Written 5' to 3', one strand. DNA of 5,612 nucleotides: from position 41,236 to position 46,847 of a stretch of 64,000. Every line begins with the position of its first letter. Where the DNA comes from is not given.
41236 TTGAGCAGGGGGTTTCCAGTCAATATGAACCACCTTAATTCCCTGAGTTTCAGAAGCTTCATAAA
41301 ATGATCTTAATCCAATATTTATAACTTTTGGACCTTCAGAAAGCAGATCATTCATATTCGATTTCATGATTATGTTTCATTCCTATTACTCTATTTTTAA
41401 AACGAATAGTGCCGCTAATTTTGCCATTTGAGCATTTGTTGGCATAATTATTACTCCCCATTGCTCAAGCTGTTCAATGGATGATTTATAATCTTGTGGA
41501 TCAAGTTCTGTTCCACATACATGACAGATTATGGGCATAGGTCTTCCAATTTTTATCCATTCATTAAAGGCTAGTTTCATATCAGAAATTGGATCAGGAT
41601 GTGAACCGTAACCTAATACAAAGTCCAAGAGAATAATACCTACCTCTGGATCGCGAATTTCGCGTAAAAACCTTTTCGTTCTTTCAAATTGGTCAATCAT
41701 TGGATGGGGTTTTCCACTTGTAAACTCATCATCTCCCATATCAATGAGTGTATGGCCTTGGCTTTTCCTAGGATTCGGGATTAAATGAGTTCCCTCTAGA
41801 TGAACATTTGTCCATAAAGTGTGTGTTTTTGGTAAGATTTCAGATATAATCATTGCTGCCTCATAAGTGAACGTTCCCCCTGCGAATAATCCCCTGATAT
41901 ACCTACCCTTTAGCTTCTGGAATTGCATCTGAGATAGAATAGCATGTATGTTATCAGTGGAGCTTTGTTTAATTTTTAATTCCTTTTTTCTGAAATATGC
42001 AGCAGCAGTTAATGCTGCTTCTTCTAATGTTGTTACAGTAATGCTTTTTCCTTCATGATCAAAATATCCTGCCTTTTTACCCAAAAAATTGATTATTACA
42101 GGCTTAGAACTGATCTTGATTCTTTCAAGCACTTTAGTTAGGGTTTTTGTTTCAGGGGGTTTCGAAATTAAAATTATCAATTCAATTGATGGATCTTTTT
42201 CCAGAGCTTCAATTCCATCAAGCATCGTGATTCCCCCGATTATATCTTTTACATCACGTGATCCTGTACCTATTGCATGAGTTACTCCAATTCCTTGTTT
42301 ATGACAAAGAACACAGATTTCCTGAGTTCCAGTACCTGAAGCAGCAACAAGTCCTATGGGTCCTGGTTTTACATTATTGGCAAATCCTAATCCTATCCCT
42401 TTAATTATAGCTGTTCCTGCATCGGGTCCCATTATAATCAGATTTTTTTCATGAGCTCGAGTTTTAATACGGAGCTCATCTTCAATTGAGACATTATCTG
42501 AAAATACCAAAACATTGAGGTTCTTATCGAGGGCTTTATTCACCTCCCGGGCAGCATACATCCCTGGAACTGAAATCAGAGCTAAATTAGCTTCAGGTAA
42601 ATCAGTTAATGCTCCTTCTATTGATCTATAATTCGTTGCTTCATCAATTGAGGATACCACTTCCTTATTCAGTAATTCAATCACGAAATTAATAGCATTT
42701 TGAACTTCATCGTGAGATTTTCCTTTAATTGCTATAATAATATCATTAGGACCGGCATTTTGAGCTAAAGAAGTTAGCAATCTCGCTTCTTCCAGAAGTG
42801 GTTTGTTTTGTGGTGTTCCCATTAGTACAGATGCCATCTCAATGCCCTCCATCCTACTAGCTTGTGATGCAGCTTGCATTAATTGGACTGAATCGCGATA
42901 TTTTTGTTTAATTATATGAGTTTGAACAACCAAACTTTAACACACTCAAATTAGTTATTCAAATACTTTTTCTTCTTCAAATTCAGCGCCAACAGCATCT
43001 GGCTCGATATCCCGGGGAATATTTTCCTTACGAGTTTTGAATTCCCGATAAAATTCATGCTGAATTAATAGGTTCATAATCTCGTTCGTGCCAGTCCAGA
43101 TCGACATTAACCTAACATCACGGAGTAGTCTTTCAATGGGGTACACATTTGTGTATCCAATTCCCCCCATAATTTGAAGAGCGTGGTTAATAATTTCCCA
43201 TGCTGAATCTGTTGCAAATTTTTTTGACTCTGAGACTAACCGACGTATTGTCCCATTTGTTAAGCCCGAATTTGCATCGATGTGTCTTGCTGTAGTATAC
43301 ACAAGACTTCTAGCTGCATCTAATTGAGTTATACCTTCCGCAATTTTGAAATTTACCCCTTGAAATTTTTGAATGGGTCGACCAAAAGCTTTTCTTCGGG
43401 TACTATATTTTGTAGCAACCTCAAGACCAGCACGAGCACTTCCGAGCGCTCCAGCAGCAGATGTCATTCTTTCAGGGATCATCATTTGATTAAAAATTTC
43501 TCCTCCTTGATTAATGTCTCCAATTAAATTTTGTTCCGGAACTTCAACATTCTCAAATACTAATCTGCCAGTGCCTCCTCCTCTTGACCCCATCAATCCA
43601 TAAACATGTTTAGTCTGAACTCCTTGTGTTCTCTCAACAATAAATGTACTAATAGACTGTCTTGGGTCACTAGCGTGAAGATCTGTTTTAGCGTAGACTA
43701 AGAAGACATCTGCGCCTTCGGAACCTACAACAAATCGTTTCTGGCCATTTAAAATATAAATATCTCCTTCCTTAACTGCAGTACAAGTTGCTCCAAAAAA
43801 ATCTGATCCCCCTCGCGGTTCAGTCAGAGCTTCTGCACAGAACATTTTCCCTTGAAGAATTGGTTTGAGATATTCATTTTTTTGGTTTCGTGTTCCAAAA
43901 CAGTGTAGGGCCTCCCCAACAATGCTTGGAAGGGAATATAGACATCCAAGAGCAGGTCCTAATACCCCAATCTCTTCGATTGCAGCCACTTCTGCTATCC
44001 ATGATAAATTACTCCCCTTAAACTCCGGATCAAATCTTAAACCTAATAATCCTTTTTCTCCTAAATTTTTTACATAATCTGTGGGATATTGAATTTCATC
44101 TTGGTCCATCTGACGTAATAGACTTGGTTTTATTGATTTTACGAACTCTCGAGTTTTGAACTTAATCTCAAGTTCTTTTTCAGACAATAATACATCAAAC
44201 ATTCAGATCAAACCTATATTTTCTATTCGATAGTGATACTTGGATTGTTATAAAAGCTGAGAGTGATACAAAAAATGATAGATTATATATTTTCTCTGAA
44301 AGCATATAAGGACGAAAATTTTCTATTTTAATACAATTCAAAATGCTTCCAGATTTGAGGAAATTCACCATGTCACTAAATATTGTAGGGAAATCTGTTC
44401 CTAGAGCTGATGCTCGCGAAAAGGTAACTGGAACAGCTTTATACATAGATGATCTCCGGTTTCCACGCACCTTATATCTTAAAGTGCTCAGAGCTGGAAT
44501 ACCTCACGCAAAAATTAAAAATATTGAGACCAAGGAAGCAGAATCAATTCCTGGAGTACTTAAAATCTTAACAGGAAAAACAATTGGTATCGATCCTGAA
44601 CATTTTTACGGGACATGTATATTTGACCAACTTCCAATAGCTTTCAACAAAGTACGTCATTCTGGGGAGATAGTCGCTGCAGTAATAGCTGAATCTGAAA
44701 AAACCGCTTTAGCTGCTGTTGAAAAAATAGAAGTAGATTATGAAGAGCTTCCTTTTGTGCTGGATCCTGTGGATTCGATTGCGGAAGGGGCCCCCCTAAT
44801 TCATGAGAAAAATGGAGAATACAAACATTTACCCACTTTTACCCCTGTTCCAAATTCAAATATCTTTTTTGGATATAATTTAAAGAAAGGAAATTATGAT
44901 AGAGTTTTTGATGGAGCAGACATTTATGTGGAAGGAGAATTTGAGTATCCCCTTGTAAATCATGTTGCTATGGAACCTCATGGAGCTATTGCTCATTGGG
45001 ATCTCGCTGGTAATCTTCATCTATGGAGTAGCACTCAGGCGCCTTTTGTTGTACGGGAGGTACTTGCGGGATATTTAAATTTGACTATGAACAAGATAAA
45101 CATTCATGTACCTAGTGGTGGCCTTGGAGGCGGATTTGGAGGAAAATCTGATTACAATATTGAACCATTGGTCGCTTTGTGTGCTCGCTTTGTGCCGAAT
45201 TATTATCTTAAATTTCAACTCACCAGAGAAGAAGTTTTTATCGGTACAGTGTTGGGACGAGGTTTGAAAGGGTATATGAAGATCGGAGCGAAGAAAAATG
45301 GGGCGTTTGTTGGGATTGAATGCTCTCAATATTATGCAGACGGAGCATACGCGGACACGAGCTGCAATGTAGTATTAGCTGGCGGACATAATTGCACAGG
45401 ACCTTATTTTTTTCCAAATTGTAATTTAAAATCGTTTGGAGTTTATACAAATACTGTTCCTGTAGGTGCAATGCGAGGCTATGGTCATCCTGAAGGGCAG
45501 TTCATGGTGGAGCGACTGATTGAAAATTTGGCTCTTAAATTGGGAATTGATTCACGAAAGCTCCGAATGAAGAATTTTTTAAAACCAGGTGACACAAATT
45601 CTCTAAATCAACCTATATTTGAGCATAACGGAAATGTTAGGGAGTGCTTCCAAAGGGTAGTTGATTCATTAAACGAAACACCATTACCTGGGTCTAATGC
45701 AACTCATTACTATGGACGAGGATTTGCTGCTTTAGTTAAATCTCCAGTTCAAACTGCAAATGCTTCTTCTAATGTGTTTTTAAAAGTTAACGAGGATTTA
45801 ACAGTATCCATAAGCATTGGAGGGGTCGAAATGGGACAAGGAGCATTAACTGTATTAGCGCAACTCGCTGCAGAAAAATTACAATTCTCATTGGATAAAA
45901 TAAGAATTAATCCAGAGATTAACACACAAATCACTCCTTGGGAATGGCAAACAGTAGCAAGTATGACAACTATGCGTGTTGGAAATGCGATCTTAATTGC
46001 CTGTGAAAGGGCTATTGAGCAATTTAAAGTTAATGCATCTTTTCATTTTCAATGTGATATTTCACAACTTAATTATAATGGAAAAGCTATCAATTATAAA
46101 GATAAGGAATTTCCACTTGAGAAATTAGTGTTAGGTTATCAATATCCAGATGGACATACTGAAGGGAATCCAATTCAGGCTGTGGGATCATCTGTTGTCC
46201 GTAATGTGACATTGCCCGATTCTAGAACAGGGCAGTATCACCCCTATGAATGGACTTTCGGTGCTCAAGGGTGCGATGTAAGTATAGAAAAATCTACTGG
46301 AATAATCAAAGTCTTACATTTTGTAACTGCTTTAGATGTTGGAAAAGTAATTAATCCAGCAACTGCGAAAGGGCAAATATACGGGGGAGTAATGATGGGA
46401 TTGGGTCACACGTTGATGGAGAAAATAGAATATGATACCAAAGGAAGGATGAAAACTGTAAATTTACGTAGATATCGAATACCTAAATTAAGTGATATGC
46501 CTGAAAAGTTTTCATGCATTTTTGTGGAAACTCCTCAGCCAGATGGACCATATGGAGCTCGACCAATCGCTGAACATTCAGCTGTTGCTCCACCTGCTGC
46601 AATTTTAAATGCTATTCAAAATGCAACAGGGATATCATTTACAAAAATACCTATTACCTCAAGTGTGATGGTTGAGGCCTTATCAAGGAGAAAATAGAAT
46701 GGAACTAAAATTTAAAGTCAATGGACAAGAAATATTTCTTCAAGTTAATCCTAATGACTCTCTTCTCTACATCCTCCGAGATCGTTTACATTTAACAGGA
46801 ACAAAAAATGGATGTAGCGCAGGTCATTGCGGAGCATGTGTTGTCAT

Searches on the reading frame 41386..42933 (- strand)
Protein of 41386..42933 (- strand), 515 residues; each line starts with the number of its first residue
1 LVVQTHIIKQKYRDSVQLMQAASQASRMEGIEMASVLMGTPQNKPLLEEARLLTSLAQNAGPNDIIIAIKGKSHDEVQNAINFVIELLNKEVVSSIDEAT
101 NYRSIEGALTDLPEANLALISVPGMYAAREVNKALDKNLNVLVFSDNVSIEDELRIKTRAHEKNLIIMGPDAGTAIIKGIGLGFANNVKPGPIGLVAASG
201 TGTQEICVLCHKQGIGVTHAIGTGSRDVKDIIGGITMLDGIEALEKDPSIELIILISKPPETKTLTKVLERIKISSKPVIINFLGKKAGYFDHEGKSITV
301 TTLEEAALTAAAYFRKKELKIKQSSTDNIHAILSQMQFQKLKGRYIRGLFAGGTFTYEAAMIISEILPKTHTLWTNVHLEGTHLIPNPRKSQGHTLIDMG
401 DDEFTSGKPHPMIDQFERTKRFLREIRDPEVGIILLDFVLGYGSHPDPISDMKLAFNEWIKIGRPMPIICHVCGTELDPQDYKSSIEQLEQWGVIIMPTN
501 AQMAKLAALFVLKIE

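Call 41: search_protein_families(library=pfam, proteins=[window:41386-42933:-], max_evalue=0.001)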
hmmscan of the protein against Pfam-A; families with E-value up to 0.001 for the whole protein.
window:41386-42933:- (515 aa): 3 families
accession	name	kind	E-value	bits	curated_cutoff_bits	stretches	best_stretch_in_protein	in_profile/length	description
PF00549.24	Ligase_CoA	-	2.1e-34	118.8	24.5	1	349-508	1-126/128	CoA-ligase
PF02629.25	CoA_binding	-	2.4e-08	35.1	22.3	1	190-281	3-93/97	CoA binding domain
PF13607.11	Succ_CoA_lig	-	1.2e-06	28.7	27.4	1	190-288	1-93/138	Succinyl-CoA ligase like flavodoxin domain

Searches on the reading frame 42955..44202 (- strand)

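Call 85: search_protein_families(library=pfam, proteins=[window:42955-44202:-], max_evalue=0.001)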
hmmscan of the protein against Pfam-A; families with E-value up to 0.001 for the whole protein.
window:42955-44202:- (415 aa): 5 families
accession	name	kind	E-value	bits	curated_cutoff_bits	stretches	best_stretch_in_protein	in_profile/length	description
PF00441.29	Acyl-CoA_dh_1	-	8.4e-36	123.8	22.4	1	231-381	1-146/150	Acyl-CoA dehydrogenase, C-terminal domain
PF08028.16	Acyl-CoA_dh_2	-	5.8e-19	69.1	22.7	1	247-373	2-133/134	Acyl-CoA dehydrogenase, C-terminal domain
PF02771.21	Acyl-CoA_dh_N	-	1.2e-18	67.9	22.9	1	8-119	2-113/113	Acyl-CoA dehydrogenase, N-terminal domain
PF02770.24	Acyl-CoA_dh_M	-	2.5e-17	63.3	33.3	1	124-219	2-97/97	Acyl-CoA dehydrogenase, middle domain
PF22924.1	ACOX_C_alpha1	-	2.2e-07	31.3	27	1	241-379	4-163/169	Acyl-CoA oxidase, C-alpha1 domain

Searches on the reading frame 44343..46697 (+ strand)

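Call 41: search_protein_families(library=pfam, proteins=[window:44343-46697:+], max_evalue=0.001)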
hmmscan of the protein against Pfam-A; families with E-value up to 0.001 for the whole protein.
window:44343-46697:+ (784 aa): 3 families
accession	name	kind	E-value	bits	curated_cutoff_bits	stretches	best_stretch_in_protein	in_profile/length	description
PF02738.23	MoCoBD_1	-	1.8e-66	224.1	27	1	170-412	6-244/244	Molybdopterin cofactor-binding domain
PF20256.3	MoCoBD_2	-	1.1e-61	209.3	27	1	457-720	25-283/283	Molybdopterin cofactor-binding domain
PF01315.27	Ald_Xan_dh_C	-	8.7e-28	97.3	31.3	1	29-137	1-110/110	Aldehyde oxidase and xanthine dehydrogenase, a/b hammerhead domain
